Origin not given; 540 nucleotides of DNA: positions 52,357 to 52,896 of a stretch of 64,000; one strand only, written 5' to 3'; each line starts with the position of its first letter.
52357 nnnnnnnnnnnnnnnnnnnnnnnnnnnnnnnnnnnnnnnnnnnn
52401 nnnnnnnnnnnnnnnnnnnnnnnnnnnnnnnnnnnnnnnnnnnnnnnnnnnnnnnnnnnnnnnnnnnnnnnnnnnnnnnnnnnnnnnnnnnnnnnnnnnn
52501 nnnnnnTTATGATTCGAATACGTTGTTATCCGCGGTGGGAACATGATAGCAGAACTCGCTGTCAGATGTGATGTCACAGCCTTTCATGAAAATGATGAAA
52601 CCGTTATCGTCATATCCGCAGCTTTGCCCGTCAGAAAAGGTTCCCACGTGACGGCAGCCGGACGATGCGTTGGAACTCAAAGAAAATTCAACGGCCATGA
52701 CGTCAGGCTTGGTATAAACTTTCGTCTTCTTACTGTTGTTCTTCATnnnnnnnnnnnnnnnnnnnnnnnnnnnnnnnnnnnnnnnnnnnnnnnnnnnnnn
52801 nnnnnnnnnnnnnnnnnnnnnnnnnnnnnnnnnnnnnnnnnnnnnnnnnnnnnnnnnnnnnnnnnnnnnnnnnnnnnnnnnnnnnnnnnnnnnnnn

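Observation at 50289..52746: Compact radical-SAM/SPASM + PqqD + HprK-like + Cys-rich precursor cassette: candidate uncharacterised RiPP system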

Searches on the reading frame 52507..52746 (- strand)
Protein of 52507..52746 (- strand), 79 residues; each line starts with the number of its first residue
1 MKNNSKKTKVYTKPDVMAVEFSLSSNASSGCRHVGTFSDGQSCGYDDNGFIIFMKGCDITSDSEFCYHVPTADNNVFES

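Call 3: search_protein_families(library=ncbifam, proteins=[window:52507-52746:-], max_evalue=0.1)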
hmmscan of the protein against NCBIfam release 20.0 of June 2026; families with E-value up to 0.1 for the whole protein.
window:52507-52746:- (79 aa): 0 families

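Call 4: search_protein_families(library=pfam, proteins=[window:52507-52746:-], max_evalue=0.1)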
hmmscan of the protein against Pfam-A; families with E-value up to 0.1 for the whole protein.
window:52507-52746:- (79 aa): 0 families

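Call 7: find_homologous_proteins(query=window:52507-52746:-, max_evalue=0.01)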
Query window:52507-52746:- (79 aa): 12 proteins with E <= 0.01 among 13 candidates.
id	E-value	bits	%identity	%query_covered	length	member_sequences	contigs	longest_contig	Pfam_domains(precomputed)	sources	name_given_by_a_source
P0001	6.6e-44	164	94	100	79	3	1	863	-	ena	-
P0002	5.9e-43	161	90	100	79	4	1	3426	-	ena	-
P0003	1.7e-42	160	91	100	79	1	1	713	-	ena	-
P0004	8.0e-40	151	85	100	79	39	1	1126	-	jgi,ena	jgi:hypothetical protein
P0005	1.2e-38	148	82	100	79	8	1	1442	-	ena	-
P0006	4.9e-38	146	82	100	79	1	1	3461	-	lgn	-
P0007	1.1e-36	141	82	96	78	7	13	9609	-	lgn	-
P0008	1.8e-35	137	80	84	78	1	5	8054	-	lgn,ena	-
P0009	2.1e-31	125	71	84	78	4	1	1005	-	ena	-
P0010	3.5e-30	121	72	94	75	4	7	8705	-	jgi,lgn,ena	jgi:hypothetical protein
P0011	8.1e-27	110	70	90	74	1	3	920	-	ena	-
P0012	7.6e-4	37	33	90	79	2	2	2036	-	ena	-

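Call 68: find_encoding_contigs(protein=P0007, flank=8000, max_places=2)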
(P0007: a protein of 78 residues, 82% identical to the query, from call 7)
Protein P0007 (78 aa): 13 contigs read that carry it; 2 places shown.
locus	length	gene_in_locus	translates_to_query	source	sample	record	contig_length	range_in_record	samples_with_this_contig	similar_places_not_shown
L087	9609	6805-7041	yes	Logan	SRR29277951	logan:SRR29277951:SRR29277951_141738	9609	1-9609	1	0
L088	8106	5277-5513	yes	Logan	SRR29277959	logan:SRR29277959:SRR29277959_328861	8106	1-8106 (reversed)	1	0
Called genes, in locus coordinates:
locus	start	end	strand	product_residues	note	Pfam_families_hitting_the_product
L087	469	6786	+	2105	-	-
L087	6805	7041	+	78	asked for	-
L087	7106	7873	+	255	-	PF27840:ScmC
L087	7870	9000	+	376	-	PF04055:Radical_SAM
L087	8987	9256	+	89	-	PF05402:PqqD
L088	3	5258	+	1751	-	?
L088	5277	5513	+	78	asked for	-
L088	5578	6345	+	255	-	PF27840:ScmC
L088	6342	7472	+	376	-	PF04055:Radical_SAM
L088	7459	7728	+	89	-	PF05402:PqqD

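Call 69: find_encoding_contigs(protein=P0012, flank=8000, max_places=2)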
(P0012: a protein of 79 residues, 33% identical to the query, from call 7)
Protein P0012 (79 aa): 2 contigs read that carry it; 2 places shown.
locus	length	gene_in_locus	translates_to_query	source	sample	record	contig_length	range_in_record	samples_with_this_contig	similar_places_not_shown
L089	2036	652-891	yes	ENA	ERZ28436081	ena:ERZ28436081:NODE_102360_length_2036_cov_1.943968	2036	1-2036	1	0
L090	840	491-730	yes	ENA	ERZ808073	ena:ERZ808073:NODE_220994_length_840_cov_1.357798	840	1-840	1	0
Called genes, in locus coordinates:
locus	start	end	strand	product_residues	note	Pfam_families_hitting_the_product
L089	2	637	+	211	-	?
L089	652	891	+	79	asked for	-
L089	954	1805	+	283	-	PF27840:ScmC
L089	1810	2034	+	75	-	?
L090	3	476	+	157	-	?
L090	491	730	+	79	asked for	-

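Call 78: search_protein_representatives(alignment_id=A1)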
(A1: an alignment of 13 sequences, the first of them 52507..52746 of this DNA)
Query: 13 sequences, 78 profile positions. Proteins with E-value up to 0.001 (for the whole library): 537; up to 1e-10: 54; up to 1e-30: 1. The best 150 are listed.
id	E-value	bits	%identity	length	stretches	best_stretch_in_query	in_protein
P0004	5.8e-41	154.6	-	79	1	1-78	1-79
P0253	6.0e-19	84.1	-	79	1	4-78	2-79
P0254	6.3e-19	84.0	-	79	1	6-78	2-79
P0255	6.9e-19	83.9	-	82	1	1-78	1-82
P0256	6.2e-18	80.8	-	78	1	6-78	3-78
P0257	9.7e-17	77.0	-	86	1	7-78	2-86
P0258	2.6e-16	75.6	-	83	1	7-78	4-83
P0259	3.1e-16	75.4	-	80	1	4-78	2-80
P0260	4.6e-16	74.8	-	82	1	4-78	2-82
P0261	1.4e-15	73.2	-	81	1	3-78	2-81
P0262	2.9e-15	72.3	-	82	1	4-78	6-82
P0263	9.0e-15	70.7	-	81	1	7-78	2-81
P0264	2.9e-14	69.1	-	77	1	7-78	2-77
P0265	6.2e-14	68.0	-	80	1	7-78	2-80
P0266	1.6e-13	66.7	-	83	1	7-78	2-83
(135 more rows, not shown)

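Call 84: search_protein_families(library=padloc, proteins=[window:52507-52746:-], max_evalue=0.001)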
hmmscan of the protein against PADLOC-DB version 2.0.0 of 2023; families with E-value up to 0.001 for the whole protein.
window:52507-52746:- (79 aa): 0 families

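Call 85: search_solved_structures(query=A3, max_evalue=10)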
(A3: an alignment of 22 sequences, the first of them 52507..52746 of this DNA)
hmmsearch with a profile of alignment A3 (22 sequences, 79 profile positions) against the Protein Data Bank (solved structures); distinct sequences matched with E-value up to 10: 6.
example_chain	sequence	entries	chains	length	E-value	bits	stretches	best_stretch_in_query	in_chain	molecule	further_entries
9lf8_R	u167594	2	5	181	0.72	13.4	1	14-61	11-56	Entry-fusion complex associated protein OPG095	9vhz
8zu9_E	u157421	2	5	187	0.77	13.3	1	14-61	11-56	Entry-fusion complex associated protein OPG095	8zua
22ll_Aa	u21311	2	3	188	0.78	13.3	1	14-61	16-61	Entry-fusion complex associated protein OPG095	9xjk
9j7y_G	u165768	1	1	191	0.81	13.2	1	14-61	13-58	Entry-fusion complex associated protein OPG095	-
1ypy_A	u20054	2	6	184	1.4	12.4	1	14-61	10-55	Virion membrane protein | Virion membrane protein M25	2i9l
4u6h_E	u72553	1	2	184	1.4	12.4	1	14-61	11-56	Protein L1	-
